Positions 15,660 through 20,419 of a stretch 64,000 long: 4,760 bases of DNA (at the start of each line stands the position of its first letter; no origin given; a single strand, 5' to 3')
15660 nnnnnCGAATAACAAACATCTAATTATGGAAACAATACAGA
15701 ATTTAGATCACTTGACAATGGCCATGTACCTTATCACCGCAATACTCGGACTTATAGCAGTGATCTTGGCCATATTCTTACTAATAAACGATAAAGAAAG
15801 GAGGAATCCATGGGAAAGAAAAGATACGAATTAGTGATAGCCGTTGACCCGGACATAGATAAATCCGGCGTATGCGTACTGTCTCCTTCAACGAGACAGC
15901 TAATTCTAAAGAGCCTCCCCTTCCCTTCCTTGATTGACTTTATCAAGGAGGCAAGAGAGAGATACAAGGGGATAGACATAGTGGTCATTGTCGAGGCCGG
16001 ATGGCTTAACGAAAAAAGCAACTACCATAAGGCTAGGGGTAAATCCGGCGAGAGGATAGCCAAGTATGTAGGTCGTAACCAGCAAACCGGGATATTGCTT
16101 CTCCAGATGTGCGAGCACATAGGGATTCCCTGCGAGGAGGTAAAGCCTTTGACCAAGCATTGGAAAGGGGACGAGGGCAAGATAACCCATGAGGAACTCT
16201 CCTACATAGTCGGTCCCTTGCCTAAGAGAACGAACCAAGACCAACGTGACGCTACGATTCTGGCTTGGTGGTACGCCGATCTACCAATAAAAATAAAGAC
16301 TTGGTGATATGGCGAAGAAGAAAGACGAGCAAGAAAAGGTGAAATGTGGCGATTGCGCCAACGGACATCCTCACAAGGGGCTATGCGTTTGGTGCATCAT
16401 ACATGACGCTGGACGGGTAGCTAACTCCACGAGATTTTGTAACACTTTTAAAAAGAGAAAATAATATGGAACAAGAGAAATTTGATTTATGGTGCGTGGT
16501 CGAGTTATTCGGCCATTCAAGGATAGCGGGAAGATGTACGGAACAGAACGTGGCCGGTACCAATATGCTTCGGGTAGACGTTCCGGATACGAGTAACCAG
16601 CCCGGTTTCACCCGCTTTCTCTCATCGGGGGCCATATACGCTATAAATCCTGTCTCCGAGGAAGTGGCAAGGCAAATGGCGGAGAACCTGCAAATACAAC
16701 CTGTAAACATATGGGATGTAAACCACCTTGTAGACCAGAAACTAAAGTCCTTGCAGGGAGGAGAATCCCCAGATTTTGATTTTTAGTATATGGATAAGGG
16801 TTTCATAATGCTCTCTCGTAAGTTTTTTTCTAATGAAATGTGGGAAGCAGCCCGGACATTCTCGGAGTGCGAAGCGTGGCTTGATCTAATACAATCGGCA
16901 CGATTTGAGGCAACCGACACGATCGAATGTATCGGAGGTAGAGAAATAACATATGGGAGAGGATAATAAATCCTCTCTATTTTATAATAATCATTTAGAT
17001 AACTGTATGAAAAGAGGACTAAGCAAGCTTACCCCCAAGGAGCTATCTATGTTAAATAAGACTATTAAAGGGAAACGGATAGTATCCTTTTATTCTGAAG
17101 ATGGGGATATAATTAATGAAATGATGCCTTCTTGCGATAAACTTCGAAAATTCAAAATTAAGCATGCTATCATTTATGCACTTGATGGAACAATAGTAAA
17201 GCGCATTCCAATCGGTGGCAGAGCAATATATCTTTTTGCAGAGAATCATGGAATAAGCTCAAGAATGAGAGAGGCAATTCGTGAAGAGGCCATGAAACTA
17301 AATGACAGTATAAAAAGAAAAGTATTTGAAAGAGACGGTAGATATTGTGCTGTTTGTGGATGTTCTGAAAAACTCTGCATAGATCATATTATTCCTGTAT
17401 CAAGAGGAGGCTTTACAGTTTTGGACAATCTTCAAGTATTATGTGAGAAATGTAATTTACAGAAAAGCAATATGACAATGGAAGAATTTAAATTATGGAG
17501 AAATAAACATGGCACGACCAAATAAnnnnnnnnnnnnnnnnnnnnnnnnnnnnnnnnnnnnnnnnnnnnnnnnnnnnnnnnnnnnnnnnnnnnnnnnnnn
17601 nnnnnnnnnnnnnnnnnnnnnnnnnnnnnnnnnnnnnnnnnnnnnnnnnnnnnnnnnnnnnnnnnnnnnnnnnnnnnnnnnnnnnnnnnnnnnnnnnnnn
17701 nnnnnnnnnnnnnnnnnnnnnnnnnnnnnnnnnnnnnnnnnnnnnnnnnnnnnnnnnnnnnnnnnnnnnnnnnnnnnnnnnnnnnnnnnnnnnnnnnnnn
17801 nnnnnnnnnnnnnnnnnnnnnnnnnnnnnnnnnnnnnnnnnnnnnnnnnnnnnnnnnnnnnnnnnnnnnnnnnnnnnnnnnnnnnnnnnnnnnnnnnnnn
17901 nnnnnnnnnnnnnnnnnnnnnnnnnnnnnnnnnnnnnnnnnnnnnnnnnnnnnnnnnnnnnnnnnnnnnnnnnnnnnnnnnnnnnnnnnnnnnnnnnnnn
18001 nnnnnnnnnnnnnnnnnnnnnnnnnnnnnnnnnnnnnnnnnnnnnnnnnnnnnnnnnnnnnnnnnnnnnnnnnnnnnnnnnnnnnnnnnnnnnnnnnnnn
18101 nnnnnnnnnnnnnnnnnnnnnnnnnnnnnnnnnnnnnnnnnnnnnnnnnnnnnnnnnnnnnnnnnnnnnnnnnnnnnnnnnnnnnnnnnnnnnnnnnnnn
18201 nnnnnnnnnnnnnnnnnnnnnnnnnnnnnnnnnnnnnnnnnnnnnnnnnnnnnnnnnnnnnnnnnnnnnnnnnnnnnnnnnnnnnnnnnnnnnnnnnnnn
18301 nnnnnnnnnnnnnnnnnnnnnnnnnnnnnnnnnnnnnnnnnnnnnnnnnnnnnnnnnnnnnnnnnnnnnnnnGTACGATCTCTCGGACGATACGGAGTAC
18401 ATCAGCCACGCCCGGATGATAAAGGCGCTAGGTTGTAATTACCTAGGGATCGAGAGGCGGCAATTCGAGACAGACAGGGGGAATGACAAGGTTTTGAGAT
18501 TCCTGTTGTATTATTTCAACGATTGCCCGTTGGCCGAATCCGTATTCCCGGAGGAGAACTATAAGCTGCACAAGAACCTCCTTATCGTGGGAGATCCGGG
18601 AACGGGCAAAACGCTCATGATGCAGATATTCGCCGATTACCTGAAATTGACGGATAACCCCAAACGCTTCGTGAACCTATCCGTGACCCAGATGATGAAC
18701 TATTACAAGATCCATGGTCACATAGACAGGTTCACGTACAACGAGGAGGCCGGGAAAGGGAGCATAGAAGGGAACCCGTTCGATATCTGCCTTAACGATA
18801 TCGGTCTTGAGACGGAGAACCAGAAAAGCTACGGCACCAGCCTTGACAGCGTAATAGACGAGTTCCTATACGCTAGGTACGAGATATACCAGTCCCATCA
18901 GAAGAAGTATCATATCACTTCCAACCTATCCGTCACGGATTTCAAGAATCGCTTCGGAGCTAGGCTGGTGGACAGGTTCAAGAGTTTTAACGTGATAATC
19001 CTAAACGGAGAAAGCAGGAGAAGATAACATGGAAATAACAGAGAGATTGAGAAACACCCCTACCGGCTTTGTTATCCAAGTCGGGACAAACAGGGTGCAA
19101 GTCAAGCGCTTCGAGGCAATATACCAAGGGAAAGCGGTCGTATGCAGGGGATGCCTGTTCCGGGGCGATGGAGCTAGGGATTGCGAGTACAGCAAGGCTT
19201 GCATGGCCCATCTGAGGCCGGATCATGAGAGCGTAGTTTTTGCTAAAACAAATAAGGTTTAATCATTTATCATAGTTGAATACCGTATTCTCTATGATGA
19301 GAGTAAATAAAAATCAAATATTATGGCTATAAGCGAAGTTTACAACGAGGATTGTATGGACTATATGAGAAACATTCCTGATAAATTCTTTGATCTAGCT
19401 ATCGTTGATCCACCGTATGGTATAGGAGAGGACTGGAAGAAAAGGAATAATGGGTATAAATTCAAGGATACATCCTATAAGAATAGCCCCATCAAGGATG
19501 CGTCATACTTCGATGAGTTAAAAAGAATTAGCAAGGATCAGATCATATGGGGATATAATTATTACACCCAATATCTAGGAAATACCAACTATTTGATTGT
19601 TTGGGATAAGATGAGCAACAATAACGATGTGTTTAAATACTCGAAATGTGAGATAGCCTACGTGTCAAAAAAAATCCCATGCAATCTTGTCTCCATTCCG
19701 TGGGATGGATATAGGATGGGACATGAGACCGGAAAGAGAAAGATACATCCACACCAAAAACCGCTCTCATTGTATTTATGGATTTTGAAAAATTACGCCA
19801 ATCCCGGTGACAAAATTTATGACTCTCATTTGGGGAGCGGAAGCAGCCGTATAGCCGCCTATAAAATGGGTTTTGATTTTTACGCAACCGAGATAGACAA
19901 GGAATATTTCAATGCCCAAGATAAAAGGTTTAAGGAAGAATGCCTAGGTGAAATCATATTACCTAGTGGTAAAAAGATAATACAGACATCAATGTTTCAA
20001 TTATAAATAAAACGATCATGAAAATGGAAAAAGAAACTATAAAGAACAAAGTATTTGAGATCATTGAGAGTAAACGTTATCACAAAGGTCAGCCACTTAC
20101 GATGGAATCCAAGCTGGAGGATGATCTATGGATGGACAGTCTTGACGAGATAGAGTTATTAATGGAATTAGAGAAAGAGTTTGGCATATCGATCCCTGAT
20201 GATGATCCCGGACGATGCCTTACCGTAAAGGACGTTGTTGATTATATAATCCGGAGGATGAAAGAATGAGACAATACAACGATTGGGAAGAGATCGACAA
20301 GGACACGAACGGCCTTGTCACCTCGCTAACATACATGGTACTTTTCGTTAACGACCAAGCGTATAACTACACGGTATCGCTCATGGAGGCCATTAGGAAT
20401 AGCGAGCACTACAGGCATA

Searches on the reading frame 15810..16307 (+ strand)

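Call 19: search_protein_families(library=phrogs, proteins=[window:15810-16307:+], max_evalue=0.001)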
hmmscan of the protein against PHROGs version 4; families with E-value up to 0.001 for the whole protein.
window:15810-16307:+ (165 aa): 1 family
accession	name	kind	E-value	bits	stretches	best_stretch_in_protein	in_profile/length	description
phrog_1770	-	DNA, RNA and nucleotide metabolism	1.8e-18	68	1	8-157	5-128/158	Holliday junction resolvase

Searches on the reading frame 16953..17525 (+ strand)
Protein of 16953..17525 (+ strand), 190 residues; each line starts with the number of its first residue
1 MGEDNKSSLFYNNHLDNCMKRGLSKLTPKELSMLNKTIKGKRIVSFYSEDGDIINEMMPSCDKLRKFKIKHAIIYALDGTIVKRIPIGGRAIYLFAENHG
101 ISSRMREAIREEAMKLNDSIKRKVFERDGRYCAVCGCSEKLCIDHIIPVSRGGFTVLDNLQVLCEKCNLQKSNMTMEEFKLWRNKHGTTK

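Call 21: search_protein_families(library=pfam, proteins=[window:16953-17525:+], max_evalue=0.1)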
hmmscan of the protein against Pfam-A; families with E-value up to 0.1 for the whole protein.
window:16953-17525:+ (190 aa): 3 families
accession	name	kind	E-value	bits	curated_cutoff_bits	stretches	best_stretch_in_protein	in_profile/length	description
PF01844.29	HNH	-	2.8e-11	43.8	21.4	1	132-173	1-46/47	HNH endonuclease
PF14279.12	HNH_5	-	1.7e-10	41.1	27.5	1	132-179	1-51/56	HNH endonuclease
PF13395.12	HNH_4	-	0.00094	19.5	22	1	140-175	17-52/54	HNH endonuclease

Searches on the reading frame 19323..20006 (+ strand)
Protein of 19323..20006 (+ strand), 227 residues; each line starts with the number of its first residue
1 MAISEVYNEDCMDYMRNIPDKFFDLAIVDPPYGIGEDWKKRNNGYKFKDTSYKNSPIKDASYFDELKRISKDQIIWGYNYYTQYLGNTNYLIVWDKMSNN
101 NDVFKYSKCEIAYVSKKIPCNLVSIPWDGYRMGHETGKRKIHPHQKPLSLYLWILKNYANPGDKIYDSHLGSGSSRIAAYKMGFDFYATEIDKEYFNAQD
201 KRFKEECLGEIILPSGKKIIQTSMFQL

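Call 18: search_protein_families(library=phrogs, proteins=[window:19323-20006:+], max_evalue=0.001)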
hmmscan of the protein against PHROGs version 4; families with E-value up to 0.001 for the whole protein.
window:19323-20006:+ (227 aa): 11 families
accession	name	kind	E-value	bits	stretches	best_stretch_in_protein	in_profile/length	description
phrog_67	-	other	1.6e-41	144.2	1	4-208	124-348/743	DNA methyltransferase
phrog_23224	-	other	2.4e-25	90.5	1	4-202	68-291/305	DNA methyltransferase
phrog_3008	-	other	2.6e-16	60.6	1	97-207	105-215/244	DNA methyltransferase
phrog_498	-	other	1.2e-15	58.1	1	13-206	213-423/633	DNA methyltransferase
phrog_18293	-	other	5.3e-15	56.4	1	138-205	42-109/119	methyltransferase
phrog_6952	-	other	1.1e-06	29.6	1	142-204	114-176/181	DNA methyltransferase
phrog_23085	-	unknown function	2e-06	28.5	1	141-206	43-108/138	-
phrog_18146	-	other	4.2e-06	26.9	0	150-193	57-101/452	DNA methyltransferase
phrog_6025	-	other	1.6e-05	25.6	1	4-45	12-55/192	DNA methyltransferase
phrog_23148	-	unknown function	4e-05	24.7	1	134-207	77-150/165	-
phrog_12862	-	unknown function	6.7e-05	23.8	1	5-36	4-35/149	-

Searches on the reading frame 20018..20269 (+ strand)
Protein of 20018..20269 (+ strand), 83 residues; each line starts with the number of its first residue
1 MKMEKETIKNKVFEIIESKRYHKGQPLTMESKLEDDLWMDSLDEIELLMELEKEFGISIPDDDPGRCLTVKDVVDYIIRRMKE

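Call 40: search_protein_families(library=pfam, proteins=[window:20018-20269:+], max_evalue=0.01)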
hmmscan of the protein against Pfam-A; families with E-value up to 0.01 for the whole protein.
window:20018-20269:+ (83 aa): 3 families
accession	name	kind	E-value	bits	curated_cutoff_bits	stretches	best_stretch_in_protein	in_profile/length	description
PF00550.31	PP-binding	-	7.5e-07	29.8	20.8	1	28-77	19-67/67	Phosphopantetheine attachment site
PF14573.12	PP-binding_2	-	0.00086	19.9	32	1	20-79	22-86/96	Acyl-carrier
PF07377.18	DUF1493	-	0.0061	17.6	21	1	10-57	6-59/108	Protein of unknown function (DUF1493)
